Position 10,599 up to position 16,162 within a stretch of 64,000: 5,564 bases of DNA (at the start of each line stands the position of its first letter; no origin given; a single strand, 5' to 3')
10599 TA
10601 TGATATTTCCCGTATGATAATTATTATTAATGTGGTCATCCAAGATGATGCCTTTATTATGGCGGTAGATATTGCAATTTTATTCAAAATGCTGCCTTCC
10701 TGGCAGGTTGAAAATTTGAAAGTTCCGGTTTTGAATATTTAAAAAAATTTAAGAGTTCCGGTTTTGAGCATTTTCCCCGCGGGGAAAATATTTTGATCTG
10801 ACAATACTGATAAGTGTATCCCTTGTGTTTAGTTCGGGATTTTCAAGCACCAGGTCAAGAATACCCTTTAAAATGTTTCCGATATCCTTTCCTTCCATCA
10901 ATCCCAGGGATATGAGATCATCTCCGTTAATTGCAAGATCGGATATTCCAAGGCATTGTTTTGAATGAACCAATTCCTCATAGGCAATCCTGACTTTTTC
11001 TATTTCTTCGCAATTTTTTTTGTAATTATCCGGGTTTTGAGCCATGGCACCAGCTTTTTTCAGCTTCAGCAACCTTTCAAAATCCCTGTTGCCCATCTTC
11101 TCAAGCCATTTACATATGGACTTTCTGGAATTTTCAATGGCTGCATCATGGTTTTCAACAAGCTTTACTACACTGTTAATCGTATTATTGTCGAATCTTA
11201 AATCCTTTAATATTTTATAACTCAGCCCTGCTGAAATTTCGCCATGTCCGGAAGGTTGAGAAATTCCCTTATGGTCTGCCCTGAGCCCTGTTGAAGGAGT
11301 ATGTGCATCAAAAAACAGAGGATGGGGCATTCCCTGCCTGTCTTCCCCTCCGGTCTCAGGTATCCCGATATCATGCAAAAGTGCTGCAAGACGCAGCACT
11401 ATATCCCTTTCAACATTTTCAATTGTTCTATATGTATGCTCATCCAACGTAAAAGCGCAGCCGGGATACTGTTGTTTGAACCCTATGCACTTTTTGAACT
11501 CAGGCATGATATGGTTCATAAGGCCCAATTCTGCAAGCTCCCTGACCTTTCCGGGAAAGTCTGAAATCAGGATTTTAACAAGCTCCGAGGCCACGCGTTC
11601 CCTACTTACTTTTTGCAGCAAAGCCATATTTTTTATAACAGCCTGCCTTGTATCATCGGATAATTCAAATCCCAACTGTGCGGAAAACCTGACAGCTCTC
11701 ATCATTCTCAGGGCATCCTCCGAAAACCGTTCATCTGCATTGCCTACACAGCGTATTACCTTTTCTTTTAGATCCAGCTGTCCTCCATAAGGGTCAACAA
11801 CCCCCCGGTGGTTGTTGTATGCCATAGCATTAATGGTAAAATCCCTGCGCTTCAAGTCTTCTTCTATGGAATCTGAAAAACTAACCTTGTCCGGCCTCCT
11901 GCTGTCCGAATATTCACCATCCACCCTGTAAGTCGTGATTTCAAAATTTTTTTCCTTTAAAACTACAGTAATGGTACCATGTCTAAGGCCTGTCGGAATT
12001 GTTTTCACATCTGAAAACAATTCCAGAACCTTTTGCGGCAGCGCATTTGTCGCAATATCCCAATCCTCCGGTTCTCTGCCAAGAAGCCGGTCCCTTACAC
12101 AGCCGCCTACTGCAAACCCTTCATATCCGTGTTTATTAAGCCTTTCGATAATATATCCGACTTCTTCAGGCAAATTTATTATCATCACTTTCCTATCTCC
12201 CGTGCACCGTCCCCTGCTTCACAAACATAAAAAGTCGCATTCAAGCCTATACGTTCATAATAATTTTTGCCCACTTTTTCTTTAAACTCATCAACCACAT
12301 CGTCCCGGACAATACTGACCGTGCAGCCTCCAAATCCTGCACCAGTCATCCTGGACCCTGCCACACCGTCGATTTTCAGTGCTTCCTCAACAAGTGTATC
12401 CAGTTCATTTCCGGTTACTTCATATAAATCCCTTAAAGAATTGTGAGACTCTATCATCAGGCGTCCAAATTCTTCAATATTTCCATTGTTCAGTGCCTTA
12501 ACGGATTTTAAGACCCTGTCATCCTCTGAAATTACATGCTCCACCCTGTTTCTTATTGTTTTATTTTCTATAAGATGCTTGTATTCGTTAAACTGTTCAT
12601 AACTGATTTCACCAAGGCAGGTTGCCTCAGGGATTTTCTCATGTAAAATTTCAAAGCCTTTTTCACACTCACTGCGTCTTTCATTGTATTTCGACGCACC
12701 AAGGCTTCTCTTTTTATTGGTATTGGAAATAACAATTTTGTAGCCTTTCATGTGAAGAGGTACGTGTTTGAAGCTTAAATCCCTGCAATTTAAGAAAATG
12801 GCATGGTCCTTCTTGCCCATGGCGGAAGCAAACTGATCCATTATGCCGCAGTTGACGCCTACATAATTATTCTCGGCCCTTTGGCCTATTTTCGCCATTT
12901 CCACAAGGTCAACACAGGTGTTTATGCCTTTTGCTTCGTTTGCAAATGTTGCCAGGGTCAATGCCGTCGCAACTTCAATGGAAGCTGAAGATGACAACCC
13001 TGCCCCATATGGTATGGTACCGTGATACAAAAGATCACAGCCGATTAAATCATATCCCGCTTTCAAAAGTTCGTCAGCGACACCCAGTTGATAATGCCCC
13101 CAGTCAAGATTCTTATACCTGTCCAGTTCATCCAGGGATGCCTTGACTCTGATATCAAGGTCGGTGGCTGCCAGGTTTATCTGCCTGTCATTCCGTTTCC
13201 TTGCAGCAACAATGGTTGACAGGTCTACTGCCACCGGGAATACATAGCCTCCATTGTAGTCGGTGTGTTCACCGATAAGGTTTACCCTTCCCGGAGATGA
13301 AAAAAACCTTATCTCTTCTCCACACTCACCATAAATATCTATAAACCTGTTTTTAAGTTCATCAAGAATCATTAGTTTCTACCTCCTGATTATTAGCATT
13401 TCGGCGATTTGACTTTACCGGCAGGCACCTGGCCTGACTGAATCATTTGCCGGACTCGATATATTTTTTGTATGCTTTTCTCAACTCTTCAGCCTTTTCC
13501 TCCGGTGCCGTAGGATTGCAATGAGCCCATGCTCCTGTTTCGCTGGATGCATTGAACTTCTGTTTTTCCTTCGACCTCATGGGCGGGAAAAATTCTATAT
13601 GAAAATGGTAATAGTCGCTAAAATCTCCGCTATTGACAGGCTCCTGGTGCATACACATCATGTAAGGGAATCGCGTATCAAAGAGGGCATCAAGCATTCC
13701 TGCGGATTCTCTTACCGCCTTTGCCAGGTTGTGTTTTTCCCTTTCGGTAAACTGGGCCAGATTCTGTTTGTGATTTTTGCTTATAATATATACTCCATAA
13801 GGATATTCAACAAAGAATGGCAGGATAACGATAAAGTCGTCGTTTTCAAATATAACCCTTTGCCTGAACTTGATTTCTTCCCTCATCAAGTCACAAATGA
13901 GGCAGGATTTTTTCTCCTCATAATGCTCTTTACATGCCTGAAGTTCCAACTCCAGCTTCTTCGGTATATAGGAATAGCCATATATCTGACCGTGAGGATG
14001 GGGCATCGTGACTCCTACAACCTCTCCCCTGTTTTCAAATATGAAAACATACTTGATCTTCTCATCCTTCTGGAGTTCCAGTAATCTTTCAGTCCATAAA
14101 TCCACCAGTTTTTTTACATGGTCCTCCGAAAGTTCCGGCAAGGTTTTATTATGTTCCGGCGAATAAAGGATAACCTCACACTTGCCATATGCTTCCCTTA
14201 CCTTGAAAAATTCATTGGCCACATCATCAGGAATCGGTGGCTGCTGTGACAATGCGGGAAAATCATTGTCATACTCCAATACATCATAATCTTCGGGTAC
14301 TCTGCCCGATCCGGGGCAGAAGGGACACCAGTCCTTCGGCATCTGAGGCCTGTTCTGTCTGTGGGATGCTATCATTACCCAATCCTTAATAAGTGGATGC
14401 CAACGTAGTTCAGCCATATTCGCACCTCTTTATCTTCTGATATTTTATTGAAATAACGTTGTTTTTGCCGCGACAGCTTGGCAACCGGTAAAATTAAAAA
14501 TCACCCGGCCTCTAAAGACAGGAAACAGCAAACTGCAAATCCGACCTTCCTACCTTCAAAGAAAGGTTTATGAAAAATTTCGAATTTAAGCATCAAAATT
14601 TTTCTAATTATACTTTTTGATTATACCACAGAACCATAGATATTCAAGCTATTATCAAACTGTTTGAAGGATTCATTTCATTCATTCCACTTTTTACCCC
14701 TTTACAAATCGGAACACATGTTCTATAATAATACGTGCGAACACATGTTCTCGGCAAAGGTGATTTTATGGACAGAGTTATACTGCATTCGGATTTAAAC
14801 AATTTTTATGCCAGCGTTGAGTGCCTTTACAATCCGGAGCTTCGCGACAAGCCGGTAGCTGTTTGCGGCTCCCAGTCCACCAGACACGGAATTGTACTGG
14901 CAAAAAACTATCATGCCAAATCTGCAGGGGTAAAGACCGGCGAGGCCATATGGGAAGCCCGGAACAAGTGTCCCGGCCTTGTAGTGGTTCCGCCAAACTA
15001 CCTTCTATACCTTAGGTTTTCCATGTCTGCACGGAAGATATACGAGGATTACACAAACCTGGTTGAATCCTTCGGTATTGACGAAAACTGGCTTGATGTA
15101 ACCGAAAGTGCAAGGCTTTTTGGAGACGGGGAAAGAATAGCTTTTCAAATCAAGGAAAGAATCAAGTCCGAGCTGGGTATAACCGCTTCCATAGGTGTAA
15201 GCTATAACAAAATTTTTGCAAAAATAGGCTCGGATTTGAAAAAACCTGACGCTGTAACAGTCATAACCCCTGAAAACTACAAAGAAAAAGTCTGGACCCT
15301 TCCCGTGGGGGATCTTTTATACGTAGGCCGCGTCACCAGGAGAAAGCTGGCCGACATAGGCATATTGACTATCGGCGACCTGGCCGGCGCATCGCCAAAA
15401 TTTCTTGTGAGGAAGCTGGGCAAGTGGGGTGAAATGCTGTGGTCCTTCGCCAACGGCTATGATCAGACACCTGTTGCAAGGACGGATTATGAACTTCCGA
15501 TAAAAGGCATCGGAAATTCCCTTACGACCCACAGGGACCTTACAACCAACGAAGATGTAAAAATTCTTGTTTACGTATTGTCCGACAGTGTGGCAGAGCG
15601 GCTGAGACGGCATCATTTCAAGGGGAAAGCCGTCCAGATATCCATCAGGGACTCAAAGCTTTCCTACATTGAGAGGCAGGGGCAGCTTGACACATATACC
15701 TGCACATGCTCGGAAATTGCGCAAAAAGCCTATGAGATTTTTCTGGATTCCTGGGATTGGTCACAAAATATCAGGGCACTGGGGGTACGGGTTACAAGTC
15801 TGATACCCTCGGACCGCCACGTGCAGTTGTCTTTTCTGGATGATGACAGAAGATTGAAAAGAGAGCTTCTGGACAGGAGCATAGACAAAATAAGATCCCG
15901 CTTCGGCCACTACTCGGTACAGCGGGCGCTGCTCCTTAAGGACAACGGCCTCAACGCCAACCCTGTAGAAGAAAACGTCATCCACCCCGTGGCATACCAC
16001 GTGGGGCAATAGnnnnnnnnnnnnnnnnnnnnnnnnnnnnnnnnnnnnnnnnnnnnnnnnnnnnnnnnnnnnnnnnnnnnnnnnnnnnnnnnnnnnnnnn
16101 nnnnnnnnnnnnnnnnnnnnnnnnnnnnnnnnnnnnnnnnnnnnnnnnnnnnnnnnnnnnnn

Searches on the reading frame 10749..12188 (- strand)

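Call 54: search_protein_families(library=pfam, proteins=[window:10749-12188:-], max_evalue=0.0001)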
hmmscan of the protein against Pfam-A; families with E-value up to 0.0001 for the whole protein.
window:10749-12188:- (479 aa): 3 families
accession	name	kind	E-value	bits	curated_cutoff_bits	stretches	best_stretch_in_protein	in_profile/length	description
PF01743.26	PolyA_pol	-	1.5e-39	135.6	23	1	25-146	2-126/126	Poly A polymerase head domain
PF12627.12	PolyA_pol_RNAbd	-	5.9e-16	58.4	22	1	173-233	1-62/64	Probable RNA and SrmB- binding site of polymerase A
PF13735.12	tRNA_NucTran2_2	-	8.7e-08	32.7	27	1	325-462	26-148/149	tRNA nucleotidyltransferase domain 2 putative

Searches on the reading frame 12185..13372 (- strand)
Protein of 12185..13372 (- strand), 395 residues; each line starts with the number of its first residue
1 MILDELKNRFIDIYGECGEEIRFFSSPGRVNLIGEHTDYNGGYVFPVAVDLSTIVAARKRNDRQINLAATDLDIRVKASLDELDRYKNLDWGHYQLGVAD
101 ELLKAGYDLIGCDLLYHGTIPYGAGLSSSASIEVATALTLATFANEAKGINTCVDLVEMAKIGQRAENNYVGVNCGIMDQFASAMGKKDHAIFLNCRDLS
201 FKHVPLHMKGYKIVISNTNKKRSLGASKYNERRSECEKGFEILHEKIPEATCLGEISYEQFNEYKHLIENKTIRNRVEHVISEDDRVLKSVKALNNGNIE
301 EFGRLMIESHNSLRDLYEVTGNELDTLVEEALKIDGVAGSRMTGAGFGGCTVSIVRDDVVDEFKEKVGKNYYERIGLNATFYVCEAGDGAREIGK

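Call 54: search_protein_families(library=pfam, proteins=[window:12185-13372:-], max_evalue=0.0001)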
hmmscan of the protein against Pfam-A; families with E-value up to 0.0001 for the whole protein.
window:12185-13372:- (395 aa): 3 families
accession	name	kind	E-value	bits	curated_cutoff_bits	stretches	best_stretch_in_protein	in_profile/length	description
PF10509.15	GalKase_gal_bdg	-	1.7e-21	76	23.1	1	9-59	2-49/49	Galactokinase galactose-binding signature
PF00288.32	GHMP_kinases_N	-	9.8e-17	61.4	22.3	1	97-187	5-87/87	GHMP kinases N terminal domain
PF08544.19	GHMP_kinases_C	-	1.3e-12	48.4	21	1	291-372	2-84/85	GHMP kinases C terminal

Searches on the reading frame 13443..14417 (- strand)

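Call 54: search_protein_families(library=pfam, proteins=[window:13443-14417:-], max_evalue=0.0001)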
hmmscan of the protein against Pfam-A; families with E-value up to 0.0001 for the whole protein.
window:13443-14417:- (324 aa): 3 families
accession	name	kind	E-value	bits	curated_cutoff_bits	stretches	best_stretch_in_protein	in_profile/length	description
PF01087.27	GalP_UDP_transf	-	8.1e-36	124.6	22.1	1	5-152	15-184/184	Galactose-1-phosphate uridyl transferase, N-terminal domain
PF02744.22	GalP_UDP_tr_C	-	9.2e-25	87.7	29.2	1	163-289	6-131/165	Galactose-1-phosphate uridyl transferase, C-terminal domain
PF16285.10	DUF4931_N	-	7.9e-10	39.3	24.1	1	80-150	53-123/124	Domain of unknown function (DUF4931) N-terminal domain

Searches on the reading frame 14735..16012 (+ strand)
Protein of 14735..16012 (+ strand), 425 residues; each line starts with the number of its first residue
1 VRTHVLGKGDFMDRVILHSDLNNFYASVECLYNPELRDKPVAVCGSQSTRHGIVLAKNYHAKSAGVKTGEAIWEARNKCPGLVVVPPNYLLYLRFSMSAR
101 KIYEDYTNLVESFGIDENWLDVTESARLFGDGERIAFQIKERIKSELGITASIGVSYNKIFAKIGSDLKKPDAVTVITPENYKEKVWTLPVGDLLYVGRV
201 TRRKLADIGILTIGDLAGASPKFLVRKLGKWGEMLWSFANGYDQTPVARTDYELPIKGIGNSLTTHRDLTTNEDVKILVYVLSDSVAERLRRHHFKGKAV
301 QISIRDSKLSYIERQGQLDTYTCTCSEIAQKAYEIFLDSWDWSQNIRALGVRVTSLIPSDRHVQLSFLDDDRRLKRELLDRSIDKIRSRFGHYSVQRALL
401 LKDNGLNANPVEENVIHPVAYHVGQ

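Call 54: search_protein_families(library=pfam, proteins=[window:14735-16012:+], max_evalue=0.0001)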
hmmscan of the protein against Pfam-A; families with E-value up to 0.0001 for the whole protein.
window:14735-16012:+ (425 aa): 4 families
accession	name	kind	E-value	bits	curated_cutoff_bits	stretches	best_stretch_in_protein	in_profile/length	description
PF00817.25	IMS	-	8.5e-44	149.5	23.2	1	20-167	2-148/148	impB/mucB/samB family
PF11799.13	IMS_C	-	4.8e-21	75.7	20.7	1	257-366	2-108/109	impB/mucB/samB family C-terminal domain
PF21999.2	IMS_HHH_1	-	7.5e-07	29.9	27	1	197-243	6-53/53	DNA polymerase-iota, thumb domain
PF11798.14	IMS_HHH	-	4.5e-05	23.9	24.4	0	179-210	1-32/32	IMS family HHH motif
